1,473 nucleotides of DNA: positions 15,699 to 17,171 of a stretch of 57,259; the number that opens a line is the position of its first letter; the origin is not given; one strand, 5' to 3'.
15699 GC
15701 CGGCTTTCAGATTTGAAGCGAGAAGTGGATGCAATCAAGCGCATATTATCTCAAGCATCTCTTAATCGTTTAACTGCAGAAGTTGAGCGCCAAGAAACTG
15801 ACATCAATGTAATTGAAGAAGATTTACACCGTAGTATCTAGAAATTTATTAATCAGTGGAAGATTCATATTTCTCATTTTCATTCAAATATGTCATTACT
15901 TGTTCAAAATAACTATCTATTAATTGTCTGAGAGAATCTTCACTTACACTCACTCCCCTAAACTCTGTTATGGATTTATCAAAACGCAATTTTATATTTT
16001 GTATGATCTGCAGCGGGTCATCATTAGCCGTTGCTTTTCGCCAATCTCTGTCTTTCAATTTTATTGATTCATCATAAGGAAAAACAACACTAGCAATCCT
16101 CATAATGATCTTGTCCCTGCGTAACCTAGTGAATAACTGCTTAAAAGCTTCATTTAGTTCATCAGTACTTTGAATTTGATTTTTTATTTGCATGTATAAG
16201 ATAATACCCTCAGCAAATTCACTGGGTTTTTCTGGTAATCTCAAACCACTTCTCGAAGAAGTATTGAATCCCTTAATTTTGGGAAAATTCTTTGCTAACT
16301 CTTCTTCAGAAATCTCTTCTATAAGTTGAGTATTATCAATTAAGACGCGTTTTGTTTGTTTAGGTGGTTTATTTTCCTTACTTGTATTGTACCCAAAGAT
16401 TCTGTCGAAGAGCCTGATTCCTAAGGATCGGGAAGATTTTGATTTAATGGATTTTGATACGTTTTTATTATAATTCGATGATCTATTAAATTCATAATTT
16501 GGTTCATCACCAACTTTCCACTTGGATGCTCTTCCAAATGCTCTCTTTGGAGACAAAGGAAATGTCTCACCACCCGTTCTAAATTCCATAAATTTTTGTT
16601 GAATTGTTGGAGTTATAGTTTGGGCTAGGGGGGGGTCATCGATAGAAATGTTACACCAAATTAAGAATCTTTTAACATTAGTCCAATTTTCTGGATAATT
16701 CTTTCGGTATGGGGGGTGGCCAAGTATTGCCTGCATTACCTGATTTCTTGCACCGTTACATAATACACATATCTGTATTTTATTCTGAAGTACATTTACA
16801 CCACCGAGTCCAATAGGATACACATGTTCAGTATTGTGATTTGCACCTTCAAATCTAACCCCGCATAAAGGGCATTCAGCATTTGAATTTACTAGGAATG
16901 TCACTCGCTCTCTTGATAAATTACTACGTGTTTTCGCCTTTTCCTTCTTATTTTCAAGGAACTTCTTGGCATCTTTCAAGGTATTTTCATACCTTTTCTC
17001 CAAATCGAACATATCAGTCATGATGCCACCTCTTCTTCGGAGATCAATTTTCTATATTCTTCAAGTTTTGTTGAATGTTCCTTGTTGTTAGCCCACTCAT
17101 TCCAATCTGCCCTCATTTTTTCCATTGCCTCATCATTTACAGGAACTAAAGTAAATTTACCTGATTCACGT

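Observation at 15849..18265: AT-rich two-gene island: a RecB/Cas4-like PD-(D/E)xK nuclease translationally coupled to an HNH nuclease (candidate defence or mobile module)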

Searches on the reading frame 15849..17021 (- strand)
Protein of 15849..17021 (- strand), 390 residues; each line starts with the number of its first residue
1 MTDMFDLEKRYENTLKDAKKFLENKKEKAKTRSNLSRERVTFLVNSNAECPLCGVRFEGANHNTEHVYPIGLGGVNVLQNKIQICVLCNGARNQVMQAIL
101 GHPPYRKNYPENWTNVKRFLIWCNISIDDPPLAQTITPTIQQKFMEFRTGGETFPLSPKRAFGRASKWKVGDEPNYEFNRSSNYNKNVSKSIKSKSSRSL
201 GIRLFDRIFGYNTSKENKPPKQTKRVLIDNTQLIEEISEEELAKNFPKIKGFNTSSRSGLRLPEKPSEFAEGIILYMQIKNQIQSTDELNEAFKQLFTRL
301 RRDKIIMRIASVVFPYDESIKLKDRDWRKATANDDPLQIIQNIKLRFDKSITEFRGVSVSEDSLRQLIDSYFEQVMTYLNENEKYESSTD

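Call 3: search_protein_families(library=pfam, proteins=[window:15849-17021:-], max_evalue=1)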
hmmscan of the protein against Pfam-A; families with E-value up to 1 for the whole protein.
window:15849-17021:- (390 aa): 2 families
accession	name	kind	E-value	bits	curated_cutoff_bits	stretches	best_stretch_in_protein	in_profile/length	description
PF14279.12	HNH_5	-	1.7e-05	25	27.5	1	50-94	1-45/56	HNH endonuclease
PF01844.29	HNH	-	0.0037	17.8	21.4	1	50-92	1-44/47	HNH endonuclease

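Call 4: search_protein_families(library=padloc, proteins=[window:15849-17021:-], max_evalue=1)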
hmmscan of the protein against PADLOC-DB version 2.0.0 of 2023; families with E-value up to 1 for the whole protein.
window:15849-17021:- (390 aa): 3 families
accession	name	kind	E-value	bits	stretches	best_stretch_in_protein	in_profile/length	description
PDLC03418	REase_II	-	0.00088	16.5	1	31-89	308-366/372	Type II restriction enzyme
PDLC04245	PDC-M01B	-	0.0044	14.6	1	13-111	69-164/295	-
PDLC00340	PtuB1|PtuB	-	0.007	14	1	6-96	25-114/268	Unknown function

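Call 5: search_protein_families(library=phrogs, proteins=[window:15849-17021:-], max_evalue=1)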
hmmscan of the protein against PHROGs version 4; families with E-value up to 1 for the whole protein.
window:15849-17021:- (390 aa): 14 families
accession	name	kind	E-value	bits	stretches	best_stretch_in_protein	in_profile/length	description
phrog_6050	-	DNA, RNA and nucleotide metabolism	4.7e-06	26.7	1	22-97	286-362/402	HNH endonuclease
phrog_8660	-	DNA, RNA and nucleotide metabolism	0.00021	22.5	1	18-93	95-177/196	HNH endonuclease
phrog_2214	-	DNA, RNA and nucleotide metabolism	0.0029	17.8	1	9-93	156-237/429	HNH endonuclease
phrog_5718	-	DNA, RNA and nucleotide metabolism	0.0038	17.3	1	23-95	104-176/394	HNH endonuclease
phrog_14314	-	DNA, RNA and nucleotide metabolism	0.01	17.1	1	39-93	8-62/252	HNH endonuclease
phrog_2118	-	DNA, RNA and nucleotide metabolism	0.023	15.3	1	16-91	146-220/301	HNH endonuclease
phrog_9645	-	DNA, RNA and nucleotide metabolism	0.038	14.7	1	37-96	10-73/168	HNH endonuclease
phrog_7785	-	DNA, RNA and nucleotide metabolism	0.044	14.8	1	19-96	42-117/147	HNH endonuclease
phrog_22283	-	unknown function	0.05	14.6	1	33-94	8-70/135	-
phrog_17233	-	unknown function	0.056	14.1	1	328-355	4-31/61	-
phrog_1271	-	DNA, RNA and nucleotide metabolism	0.065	13.6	1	33-91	254-314/361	HNH endonuclease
phrog_16726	-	DNA, RNA and nucleotide metabolism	0.1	13.3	1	39-98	85-146/308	HNH endonuclease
phrog_16986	-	unknown function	0.11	13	1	42-93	15-66/248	-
phrog_9545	-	DNA, RNA and nucleotide metabolism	0.3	11.7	1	46-96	118-168/206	HNH endonuclease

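Call 6: search_protein_families(library=ncbifam, proteins=[window:15849-17021:-], max_evalue=1)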
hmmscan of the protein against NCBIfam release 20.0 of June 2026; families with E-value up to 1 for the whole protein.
window:15849-17021:- (390 aa): 2 families
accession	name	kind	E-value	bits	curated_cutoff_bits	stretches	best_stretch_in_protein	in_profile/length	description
NF049971.1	CRISPR_Cas9d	exception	0.0017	17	375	1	9-91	510-592/986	type II CRISPR RNA-guided endonuclease Cas9d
NF040563.1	guided_IscB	equivalog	0.015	14.4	175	1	39-95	184-238/314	RNA-guided endonuclease IscB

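Call 8: find_homologous_proteins(query=window:15849-17021:-, max_evalue=0.001)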
Query window:15849-17021:- (390 aa): 23 proteins with E <= 0.001 among 2999 candidates.
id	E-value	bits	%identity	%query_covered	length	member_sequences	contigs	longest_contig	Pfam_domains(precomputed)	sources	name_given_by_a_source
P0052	8.5e-259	876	100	100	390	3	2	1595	-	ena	-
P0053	4.5e-127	442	65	81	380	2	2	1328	PF14279.13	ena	-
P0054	2.2e-97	344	43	98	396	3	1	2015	PF01844.30,PF14279.13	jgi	-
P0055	9.6e-91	323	55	59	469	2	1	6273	PF14279.13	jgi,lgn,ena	-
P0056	3.6e-78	281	44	76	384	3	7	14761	PF01844.30,PF14279.13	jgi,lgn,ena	-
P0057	2.2e-64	236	50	54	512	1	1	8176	PF14279.13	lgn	-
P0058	2.5e-63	232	44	57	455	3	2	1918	PF14279.13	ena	-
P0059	2.3e-59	219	47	57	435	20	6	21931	PF14279.13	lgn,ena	-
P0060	1.7e-58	217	46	57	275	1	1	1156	PF14279.13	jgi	jgi:hypothetical protein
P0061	3.2e-58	216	44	57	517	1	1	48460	PF14279.13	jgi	jgi:hypothetical protein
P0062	3.4e-58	216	46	57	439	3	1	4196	PF14279.13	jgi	-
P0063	9.4e-58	214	47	56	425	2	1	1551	PF14279.13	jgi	-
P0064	7.4e-56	208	45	56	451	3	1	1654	PF14279.13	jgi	-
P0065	1.3e-52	197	45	56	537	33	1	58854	PF14279.13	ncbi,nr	ncbi:HNH endonuclease [Candidatus Poseidonia alphae]|nr:HNH endonuclease [Candidatus Poseidonia alph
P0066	5.5e-52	195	42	61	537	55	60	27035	PF01844.30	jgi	jgi:hypothetical protein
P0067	9.0e-52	194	44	56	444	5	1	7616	PF14279.13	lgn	-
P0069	5.1e-46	175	40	56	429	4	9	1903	PF01844.30,PF14279.13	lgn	-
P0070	1.5e-44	171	38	59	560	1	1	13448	PF01844.30,PF14279.13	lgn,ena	-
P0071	2.2e-43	167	39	56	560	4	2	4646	PF01844.30,PF14279.13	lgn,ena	-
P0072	3.3e-43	166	41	57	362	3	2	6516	PF01844.30,PF14279.13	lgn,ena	-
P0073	4.2e-42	163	49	44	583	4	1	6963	PF01844.30,PF14279.13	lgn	-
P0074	2.9e-41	160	49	44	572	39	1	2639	PF01844.30,PF14279.13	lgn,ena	-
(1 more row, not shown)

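Call 16: find_encoding_contigs(protein=P0065, flank=8000, max_places=2)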
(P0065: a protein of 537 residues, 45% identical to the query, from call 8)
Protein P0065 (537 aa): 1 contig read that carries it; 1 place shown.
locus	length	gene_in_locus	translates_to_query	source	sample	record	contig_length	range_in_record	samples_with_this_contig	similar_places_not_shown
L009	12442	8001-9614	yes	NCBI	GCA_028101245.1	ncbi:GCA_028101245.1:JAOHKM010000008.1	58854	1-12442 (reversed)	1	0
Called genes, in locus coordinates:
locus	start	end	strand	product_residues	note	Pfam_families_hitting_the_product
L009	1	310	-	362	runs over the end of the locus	-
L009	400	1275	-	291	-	PF00398:RrnaAD, PF13649:Methyltransf_25 (faint)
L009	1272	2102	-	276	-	PF04919:DUF655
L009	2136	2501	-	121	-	-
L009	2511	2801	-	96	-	PF01157:Ribosomal_L21e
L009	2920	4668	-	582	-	PF22023:Pus10_THUMP_arc, PF21238:Pus10_C, PF02037:SAP (weak), PF21238:Pus10_C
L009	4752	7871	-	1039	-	PF03176:MMPL, PF02460:Patched, PF12349:Sterol-sensing, PF03176:MMPL, PF00873:ACR_tran (weak)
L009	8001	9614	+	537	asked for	PF14279:HNH_5 (weak)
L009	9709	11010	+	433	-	PF00924:MS_channel_2nd, PF21082:MS_channel_3rd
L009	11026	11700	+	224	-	PF04967:HTH_10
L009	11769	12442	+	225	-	?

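Call 17: find_encoding_contigs(protein=P0061, flank=8000, max_places=2)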
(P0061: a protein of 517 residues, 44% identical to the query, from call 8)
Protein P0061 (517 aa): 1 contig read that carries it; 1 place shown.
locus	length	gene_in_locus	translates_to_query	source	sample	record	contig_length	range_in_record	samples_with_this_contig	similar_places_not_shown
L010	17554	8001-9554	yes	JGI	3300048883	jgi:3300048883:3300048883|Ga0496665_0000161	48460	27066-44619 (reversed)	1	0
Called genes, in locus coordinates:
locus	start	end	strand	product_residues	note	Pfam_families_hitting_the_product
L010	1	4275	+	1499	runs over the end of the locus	PF04151:PPC (weak), PF02412:TSP_3 (faint)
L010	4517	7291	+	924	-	PF00082:Peptidase_S8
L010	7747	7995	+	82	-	PF08281:Sigma70_r4_2 (faint)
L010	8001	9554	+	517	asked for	PF14279:HNH_5 (weak)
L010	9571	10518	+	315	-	PF23435:DUF7121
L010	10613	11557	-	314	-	PF02540:NAD_synthase (faint), PF00958:GMP_synt_C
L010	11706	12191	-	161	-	PF00731:AIRC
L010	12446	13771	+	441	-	PF00464:SHMT, PF00155:Aminotran_1_2 (faint), PF01212:Beta_elim_lyase (weak)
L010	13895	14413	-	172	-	-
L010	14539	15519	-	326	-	PF00902:TatC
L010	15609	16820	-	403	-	-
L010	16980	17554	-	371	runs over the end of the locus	PF03193:RsgA_GTPase (faint), PF01926:MMR_HSR1, PF02421:FeoB_N, PF16897:MMR_HSR1_Xtn, PF02824:TGS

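Call 18: find_encoding_contigs(protein=P0056, flank=8000, max_places=3)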
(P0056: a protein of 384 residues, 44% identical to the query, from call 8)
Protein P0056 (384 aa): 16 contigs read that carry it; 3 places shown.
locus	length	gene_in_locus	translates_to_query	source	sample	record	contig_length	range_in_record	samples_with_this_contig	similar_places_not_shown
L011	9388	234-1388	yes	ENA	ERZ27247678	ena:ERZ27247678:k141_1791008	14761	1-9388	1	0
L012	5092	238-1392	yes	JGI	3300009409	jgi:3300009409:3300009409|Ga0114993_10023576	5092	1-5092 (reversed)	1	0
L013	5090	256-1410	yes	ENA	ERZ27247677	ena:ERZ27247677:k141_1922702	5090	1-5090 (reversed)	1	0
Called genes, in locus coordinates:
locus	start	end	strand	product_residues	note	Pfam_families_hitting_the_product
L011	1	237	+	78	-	?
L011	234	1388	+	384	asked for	PF01844:HNH (weak), PF14279:HNH_5 (weak)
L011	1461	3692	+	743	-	-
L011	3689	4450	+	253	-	-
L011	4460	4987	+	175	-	-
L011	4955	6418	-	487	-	PF02384:N6_Mtase, PF07669:Eco57I, PF12950:TaqI_C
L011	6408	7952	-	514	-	PF01555:N6_N4_Mtase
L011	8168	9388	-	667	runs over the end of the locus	PF07973:tRNA_SAD, PF00587:tRNA-synt_2b, PF03129:HGTP_anticodon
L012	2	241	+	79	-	?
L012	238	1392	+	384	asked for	PF01844:HNH (weak), PF14279:HNH_5 (weak)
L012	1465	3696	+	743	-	-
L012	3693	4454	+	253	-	-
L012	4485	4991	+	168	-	-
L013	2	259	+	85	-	?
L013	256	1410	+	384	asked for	PF01844:HNH (weak), PF14279:HNH_5 (weak)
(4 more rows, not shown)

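Call 33: find_related_loci(query=A2, collection=viral_contigs, flank=6000)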
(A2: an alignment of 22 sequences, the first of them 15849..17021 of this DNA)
Query A2 (390 aa) in viral_contigs; peptide patterns used: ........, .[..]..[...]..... (x = any residue, [..] = any of these).
35 stretches matched a pattern, but none encodes a relative of the query by tblastn (E <= 1e-3).

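Call 35: search_protein_families(library=pfam, proteins=[L011:1461-3692:+, L011:3689-4450:+, L011:4460-4987:+, L010:9571-10518:+], max_evalue=0.01)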
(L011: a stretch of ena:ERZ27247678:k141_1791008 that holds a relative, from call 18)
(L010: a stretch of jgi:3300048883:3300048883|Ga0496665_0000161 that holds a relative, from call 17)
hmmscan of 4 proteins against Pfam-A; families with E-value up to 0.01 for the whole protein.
L011:1461-3692:+ (743 aa): 0 families

L011:3689-4450:+ (253 aa): 0 families

L011:4460-4987:+ (175 aa): 0 families

L010:9571-10518:+ (315 aa): 1 family
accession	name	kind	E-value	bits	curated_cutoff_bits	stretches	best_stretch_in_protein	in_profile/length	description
PF23435.1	DUF7121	-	1.5e-05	25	29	1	106-203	164-259/307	Family of unknown function (DUF7121)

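Call 36: search_protein_families(library=padloc, proteins=[L011:1461-3692:+, L011:3689-4450:+, L011:4460-4987:+, L011:4955-6424:-, L011:6408-7952:-, L011:234-1388:+, L010:9571-10518:+], max_evalue=0.01)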
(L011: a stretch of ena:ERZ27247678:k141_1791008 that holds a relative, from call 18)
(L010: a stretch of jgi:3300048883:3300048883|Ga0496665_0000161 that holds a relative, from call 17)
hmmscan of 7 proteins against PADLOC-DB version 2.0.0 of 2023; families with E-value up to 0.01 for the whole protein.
L011:1461-3692:+ (743 aa): 0 families

L011:3689-4450:+ (253 aa): 0 families

L011:4460-4987:+ (175 aa): 0 families

L011:4955-6424:- (489 aa): 69 families (the best 25 are shown)
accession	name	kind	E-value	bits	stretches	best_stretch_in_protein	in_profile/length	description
PDLC03267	MTase_II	-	4e-29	99.9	1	16-239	9-231/539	Type II methyltransferase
PDLC03356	MTase_II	-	5.4e-28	96.1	1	6-408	96-485/545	Type II methyltransferase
PDLC03348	MTase_II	-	5.5e-27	92.6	1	17-479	217-709/727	Type II methyltransferase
PDLC04134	mad2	-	4.3e-24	83.2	1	17-229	267-449/492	mads_2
PDLC03335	MTase_II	-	2.6e-23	80.5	1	7-226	65-305/607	Type II methyltransferase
PDLC03612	REase_MTase_IIG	-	8.6e-22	75.1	2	119-289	807-981/1247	Type IIG restriction enzyme-methyltransferase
PDLC03245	MTase_II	-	1.3e-20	71.4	2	83-228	123-270/577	Type II methyltransferase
PDLC03248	MTase_II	-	4.6e-20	69.8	1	16-225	5-196/521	Type II methyltransferase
PDLC03347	MTase_II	-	2.6e-18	64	2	16-223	4-200/488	Type II methyltransferase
PDLC03293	MTase_II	-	5e-18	63.1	1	16-231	12-214/427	Type II methyltransferase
PDLC03258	MTase_II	-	1.9e-16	58.2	1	9-225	11-202/366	Type II methyltransferase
PDLC03227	MTase_II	-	1.6e-15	55.1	1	10-334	17-350/494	Type II methyltransferase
PDLC03719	oMTase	-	3.3e-14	50.7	1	11-224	16-211/387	orphan methyltransferase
PDLC03604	REase_MTase_IIG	-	3.6e-14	49.8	1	114-226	530-648/1011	Type IIG restriction enzyme-methyltransferase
PDLC03237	MTase_II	-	6.3e-14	48.8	2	142-478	271-621/1036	Type II methyltransferase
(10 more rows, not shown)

L011:6408-7952:- (514 aa): 29 families (the best 25 are shown)
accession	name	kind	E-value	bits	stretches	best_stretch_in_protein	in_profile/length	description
PDLC03353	MTase_II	-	9.2e-24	82.4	2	183-346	102-254/260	Type II methyltransferase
PDLC03387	MTase_II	-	1.1e-19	68.6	2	235-347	172-280/289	Type II methyltransferase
PDLC03391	MTase_II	-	1.2e-19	68.3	1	254-508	127-379/381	Type II methyltransferase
PDLC03350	MTase_II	-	1.4e-18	65.3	2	179-352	140-304/312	Type II methyltransferase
PDLC03363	MTase_II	-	1e-17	62.5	1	272-509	55-293/294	Type II methyltransferase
PDLC03371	MTase_II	-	8.7e-14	49.7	1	217-344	134-254/260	Type II methyltransferase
PDLC03351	MTase_II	-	8.1e-12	43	1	280-476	133-308/348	Type II methyltransferase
PDLC03299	MTase_II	-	9.7e-11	39.7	1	246-347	173-264/296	Type II methyltransferase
PDLC03284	MTase_II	-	8.8e-08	29.8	0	293-340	114-161/361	Type II methyltransferase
PDLC03320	MTase_II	-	1.1e-07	29.3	1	273-344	212-276/289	Type II methyltransferase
PDLC03228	MTase_II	-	2.3e-07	28.9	1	274-346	143-209/227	Type II methyltransferase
PDLC03265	MTase_II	-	2.6e-07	28.4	1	271-342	265-328/333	Type II methyltransferase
PDLC03283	MTase_II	-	4.3e-07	27.5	1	221-346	153-275/352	Type II methyltransferase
PDLC03339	MTase_II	-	4.7e-07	26.9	1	278-346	210-275/399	Type II methyltransferase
PDLC03305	MTase_II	-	9.9e-07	26.3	1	269-342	178-242/513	Type II methyltransferase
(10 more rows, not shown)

L011:234-1388:+ (384 aa): 1 family
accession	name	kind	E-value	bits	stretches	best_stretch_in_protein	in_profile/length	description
PDLC03418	REase_II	-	5.3e-05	20.5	1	45-88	323-366/372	Type II restriction enzyme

L010:9571-10518:+ (315 aa): 0 families

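Call 37: find_encoding_contigs(protein=P0053, flank=6000, max_places=3)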
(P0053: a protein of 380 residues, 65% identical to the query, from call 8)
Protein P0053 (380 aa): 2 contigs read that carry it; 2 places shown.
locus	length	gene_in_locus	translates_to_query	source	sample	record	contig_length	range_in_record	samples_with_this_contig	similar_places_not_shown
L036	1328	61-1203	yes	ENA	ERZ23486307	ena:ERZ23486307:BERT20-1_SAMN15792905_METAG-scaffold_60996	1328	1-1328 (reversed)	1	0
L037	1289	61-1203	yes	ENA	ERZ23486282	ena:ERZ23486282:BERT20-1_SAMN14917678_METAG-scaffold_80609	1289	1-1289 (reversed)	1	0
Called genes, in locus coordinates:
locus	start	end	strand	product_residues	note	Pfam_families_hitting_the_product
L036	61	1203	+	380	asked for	PF14279:HNH_5 (weak)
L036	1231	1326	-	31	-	?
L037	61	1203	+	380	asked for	PF14279:HNH_5 (weak)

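Call 38: find_encoding_contigs(protein=P0054, flank=6000, max_places=3)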
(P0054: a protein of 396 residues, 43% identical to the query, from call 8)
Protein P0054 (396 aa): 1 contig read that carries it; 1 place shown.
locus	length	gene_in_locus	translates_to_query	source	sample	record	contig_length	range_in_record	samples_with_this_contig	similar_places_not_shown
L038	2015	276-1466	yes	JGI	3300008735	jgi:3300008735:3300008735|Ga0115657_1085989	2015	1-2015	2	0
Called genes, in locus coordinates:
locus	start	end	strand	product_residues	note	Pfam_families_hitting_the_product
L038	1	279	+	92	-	?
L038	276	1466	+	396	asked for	PF01844:HNH (weak), PF14279:HNH_5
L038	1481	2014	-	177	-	?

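Call 39: find_encoding_contigs(protein=P0055, flank=6000, max_places=3)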
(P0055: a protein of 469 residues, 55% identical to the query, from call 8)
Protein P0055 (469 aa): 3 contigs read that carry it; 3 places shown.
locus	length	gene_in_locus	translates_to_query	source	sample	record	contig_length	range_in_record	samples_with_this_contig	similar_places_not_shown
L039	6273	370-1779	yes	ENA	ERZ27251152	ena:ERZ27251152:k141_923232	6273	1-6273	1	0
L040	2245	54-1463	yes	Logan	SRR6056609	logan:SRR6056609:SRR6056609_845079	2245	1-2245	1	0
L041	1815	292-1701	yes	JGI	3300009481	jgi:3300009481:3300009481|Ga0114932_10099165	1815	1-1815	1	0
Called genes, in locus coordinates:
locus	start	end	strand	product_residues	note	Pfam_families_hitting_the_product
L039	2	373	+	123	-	?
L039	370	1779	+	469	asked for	PF14279:HNH_5 (weak)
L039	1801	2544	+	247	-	PF04452:Methyltrans_RNA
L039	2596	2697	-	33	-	-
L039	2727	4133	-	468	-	PF25856:MPN635_N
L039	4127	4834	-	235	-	-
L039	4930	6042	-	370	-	-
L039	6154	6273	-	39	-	?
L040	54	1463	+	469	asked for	PF14279:HNH_5 (weak)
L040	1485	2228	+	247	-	PF04452:Methyltrans_RNA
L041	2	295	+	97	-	?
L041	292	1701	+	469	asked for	PF14279:HNH_5 (weak)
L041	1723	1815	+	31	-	?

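Call 40: find_encoding_contigs(protein=P0057, flank=6000, max_places=3)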
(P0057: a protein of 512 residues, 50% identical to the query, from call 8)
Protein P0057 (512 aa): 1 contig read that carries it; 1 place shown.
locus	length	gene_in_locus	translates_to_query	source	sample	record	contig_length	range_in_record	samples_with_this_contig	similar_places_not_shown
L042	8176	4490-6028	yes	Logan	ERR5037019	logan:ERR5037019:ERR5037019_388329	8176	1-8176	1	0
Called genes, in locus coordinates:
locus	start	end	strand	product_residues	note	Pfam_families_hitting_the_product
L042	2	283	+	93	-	?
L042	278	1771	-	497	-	-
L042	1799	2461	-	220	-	-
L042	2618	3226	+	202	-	-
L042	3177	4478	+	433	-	PF02310:B12-binding, PF04055:Radical_SAM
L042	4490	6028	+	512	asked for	PF14279:HNH_5 (weak)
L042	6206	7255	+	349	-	PF08271:Zn_Ribbon_TF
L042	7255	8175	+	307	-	?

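Call 42: predict_structure(alignment_id=A2)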
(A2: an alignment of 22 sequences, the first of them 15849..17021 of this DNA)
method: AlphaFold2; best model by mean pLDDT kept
length: 390 residues; sequences in the alignment: 22
mean_pLDDT: 80.1   pTM: 0.50
mean pLDDT of the five models: 80.1, 78.8, 78.1, 76.8, 76.4
residues with pLDDT >= 90: 202; 70-90: 89; 50-70: 47; < 50: 52
segments of 3 or more residues with pLDDT < 50: 183-200, 210-236, 386-390
pLDDT, mean of each block of 10 residues (from residue 1): 93 96 90 91 95 93 95 93 96 96 91 97 95 93 94 87 92 74 42 39 53 37 30 49 69 56 89 93 93 90 90 77 87 83 88 65 87 92 53
secondary structure, 60 per line:
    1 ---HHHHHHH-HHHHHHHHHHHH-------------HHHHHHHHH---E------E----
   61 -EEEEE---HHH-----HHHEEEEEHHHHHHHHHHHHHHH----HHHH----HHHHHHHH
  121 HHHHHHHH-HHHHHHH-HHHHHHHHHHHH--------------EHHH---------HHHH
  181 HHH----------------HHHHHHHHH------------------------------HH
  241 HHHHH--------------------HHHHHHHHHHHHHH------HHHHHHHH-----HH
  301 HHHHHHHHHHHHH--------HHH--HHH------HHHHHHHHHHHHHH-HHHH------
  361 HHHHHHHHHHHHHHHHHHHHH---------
elements in order: H4-10 H12-23 H37-45 E62-66 E81-85 H86-100 H105-108 H113-128 H130-136 H138-149 H177-183 H200-208 H239-245 H266-279 H286-293 H299-313 H336-349 H351-354 H361-381
